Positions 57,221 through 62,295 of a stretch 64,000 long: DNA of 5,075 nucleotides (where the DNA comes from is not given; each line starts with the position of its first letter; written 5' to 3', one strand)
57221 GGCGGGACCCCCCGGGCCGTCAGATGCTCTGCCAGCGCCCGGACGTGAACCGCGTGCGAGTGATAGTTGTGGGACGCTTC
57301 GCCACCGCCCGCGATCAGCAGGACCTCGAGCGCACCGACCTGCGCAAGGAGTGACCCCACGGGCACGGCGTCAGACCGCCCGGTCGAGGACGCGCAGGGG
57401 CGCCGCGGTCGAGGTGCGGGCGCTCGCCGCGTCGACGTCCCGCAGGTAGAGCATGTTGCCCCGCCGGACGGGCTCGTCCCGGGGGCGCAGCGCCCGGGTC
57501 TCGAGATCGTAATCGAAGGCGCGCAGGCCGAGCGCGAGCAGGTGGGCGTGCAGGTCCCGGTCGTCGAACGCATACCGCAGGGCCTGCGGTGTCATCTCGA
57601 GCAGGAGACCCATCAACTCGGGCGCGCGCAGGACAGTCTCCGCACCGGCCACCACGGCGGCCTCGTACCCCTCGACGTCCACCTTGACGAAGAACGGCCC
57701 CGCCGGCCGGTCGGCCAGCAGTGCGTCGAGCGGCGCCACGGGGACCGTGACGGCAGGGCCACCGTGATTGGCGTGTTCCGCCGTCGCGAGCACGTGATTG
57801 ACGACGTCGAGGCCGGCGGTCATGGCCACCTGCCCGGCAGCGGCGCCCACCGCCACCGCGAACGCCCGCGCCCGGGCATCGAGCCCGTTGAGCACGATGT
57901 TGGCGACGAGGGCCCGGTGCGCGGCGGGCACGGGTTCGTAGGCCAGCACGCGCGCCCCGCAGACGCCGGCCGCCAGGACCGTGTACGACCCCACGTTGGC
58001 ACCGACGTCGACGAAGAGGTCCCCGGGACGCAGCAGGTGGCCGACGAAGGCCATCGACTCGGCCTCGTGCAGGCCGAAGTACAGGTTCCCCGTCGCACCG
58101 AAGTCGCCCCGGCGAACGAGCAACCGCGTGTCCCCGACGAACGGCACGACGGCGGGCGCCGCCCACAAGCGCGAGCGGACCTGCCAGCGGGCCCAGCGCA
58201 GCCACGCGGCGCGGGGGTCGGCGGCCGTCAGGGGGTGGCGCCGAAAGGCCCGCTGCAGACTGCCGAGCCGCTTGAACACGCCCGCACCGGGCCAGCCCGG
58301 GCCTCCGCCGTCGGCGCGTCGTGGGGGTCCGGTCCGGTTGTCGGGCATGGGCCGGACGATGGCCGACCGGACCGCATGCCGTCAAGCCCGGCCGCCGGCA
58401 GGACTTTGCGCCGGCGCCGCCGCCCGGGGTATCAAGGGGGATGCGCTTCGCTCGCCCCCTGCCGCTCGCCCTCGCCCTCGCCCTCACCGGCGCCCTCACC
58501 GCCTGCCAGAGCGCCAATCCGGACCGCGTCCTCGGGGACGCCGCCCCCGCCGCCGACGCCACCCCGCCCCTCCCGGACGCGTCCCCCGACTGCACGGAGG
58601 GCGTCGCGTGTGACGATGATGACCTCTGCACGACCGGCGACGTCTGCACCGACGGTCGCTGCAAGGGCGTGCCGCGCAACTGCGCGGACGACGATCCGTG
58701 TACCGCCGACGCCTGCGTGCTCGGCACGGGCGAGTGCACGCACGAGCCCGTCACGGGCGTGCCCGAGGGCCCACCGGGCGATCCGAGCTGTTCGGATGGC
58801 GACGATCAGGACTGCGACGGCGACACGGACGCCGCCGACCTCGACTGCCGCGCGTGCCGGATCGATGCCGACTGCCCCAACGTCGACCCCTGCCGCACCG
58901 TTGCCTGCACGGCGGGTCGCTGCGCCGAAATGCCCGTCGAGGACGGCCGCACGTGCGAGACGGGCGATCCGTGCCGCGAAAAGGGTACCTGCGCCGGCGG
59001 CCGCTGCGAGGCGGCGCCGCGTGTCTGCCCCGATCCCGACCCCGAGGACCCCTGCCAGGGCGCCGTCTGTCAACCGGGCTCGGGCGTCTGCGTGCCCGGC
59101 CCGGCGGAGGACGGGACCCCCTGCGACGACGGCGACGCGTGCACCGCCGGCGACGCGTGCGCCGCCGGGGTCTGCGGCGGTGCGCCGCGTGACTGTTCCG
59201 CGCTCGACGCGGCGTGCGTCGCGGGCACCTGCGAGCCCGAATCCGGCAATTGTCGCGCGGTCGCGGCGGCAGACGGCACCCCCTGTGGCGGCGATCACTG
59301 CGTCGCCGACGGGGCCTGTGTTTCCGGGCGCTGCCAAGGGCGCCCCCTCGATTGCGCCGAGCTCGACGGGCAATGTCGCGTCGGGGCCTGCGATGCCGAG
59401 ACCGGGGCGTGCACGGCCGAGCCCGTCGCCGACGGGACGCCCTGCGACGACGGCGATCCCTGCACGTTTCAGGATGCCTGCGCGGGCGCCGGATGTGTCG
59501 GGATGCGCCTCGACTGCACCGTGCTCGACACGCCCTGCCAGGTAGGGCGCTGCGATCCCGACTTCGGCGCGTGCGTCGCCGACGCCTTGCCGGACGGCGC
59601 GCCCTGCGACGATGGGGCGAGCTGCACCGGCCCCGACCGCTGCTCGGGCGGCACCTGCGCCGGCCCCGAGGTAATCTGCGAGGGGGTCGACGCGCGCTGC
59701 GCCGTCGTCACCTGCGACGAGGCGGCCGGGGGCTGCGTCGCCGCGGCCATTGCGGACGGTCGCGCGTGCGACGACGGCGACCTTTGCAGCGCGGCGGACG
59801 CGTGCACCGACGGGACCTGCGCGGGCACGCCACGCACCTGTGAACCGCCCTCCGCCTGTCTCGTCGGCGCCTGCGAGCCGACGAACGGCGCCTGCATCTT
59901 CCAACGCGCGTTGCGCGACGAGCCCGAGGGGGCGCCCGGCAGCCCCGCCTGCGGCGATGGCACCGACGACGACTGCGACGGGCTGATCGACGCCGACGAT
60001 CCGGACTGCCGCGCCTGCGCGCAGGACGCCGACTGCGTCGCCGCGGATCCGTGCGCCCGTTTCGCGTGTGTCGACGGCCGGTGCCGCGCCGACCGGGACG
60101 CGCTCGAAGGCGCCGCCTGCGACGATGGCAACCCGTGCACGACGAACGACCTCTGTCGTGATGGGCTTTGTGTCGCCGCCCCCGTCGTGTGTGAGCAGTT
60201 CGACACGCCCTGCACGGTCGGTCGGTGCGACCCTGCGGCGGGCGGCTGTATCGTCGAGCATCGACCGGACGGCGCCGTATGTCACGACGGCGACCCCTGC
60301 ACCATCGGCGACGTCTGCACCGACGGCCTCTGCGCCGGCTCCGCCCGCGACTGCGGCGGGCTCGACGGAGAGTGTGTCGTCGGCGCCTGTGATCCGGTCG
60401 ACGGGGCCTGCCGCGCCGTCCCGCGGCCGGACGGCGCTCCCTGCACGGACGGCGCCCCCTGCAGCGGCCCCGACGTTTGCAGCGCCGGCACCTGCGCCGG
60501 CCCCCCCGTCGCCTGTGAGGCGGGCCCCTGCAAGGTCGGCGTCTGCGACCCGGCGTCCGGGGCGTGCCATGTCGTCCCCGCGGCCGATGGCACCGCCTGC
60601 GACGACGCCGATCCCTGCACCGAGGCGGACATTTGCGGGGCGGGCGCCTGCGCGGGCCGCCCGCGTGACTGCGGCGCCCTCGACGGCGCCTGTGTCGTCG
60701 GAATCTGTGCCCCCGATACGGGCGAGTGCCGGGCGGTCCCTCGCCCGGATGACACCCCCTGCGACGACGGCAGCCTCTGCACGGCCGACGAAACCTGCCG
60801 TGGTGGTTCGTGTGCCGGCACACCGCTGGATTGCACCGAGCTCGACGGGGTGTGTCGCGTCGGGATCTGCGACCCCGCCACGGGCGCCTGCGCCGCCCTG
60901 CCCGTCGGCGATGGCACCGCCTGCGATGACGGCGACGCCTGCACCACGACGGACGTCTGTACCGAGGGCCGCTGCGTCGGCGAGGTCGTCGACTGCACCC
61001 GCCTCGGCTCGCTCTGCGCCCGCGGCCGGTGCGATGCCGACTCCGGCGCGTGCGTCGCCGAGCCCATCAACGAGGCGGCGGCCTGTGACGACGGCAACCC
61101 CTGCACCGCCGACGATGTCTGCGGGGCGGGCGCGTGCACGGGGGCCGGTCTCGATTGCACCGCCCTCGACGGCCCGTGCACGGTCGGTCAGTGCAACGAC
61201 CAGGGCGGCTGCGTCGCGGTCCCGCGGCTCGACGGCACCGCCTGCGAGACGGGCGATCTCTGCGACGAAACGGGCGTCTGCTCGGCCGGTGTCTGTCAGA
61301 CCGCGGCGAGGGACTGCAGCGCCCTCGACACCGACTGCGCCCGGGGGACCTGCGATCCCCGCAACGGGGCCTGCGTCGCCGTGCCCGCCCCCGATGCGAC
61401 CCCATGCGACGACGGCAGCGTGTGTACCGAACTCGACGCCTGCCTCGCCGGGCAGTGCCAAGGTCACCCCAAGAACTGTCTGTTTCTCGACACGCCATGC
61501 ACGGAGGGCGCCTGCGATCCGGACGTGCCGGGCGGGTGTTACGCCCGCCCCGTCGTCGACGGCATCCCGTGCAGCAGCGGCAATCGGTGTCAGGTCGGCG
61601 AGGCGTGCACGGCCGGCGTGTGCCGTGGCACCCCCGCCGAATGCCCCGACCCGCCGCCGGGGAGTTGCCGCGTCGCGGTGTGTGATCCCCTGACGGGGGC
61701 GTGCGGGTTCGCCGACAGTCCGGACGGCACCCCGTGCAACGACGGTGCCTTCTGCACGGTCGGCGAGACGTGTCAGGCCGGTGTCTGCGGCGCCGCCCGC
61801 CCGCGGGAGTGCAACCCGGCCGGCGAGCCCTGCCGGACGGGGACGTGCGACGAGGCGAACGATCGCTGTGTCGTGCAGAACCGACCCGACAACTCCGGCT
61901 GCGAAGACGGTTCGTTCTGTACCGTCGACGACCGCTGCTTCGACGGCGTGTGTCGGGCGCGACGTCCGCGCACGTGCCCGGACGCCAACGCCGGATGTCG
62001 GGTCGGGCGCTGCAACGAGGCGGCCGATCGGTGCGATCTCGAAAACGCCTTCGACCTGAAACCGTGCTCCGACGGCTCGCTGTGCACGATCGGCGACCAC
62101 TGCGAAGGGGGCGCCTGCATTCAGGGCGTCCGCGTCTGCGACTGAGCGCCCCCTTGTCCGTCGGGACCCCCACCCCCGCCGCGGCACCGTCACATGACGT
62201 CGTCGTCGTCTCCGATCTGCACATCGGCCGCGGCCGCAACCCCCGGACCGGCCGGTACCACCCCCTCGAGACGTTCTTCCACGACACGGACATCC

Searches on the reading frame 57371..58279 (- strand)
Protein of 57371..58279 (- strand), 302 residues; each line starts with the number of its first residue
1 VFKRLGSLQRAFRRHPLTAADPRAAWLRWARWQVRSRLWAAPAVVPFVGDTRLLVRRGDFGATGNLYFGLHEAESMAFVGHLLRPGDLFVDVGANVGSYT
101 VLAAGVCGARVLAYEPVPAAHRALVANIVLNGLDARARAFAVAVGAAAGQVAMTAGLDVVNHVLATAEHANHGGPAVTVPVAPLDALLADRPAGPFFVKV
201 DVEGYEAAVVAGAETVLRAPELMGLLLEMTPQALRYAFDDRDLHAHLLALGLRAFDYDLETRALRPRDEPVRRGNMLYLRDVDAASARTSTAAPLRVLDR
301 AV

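Call 19: search_protein_families(library=pfam, proteins=[window:57371-58279:-], max_evalue=0.001)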
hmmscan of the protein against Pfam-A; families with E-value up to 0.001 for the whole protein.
window:57371-58279:- (302 aa): 2 families
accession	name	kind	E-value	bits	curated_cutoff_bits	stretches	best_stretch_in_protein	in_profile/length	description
PF05050.19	Methyltransf_21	-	5.6e-12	46.6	22.7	1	91-234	1-153/173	Methyltransferase FkbM domain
PF02475.24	TRM5-TYW2_MTfase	-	0.00032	21.1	28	1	66-140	17-92/164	TRM5/TYW2 methyltransferase domain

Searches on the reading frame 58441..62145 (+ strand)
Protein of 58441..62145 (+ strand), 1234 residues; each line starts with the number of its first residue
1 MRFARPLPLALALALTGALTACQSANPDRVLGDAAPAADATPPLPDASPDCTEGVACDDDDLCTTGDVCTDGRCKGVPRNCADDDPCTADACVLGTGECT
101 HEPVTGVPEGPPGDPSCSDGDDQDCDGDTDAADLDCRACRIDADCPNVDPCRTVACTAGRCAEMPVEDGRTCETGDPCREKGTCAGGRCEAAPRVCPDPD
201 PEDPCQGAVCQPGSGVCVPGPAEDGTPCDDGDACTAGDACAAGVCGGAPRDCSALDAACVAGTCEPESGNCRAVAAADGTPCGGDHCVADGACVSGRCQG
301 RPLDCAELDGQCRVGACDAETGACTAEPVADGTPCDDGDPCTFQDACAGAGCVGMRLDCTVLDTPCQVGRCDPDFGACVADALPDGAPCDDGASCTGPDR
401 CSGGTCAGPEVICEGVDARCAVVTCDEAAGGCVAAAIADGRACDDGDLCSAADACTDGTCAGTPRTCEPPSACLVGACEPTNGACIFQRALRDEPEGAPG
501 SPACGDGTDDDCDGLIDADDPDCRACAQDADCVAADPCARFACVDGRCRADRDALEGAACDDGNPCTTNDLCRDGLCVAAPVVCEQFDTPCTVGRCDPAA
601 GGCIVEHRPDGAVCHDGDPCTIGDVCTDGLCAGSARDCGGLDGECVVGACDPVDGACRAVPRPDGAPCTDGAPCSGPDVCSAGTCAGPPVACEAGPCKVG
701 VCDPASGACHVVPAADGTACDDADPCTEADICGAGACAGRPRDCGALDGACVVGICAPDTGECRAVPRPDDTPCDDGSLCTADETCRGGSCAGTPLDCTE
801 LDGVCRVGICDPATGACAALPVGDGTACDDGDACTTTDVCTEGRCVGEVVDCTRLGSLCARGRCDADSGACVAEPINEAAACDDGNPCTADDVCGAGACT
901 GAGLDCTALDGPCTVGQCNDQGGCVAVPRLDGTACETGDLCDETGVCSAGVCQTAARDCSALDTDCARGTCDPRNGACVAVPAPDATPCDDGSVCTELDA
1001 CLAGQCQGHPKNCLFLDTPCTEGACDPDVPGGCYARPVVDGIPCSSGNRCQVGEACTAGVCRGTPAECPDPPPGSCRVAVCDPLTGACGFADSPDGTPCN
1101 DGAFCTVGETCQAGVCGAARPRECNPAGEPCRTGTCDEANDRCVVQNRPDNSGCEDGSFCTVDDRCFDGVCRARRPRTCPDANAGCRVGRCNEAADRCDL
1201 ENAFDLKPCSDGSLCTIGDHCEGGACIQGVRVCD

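Call 19: search_protein_families(library=pfam, proteins=[window:58441-62145:+], max_evalue=0.001)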
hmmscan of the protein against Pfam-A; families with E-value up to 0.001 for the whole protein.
window:58441-62145:+ (1234 aa): 1 family
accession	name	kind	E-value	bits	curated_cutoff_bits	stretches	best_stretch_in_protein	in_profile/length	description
PF00526.23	Dicty_CTDC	-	0.00059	20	27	1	80-104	1-24/24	Dictyostelium (slime mold) repeat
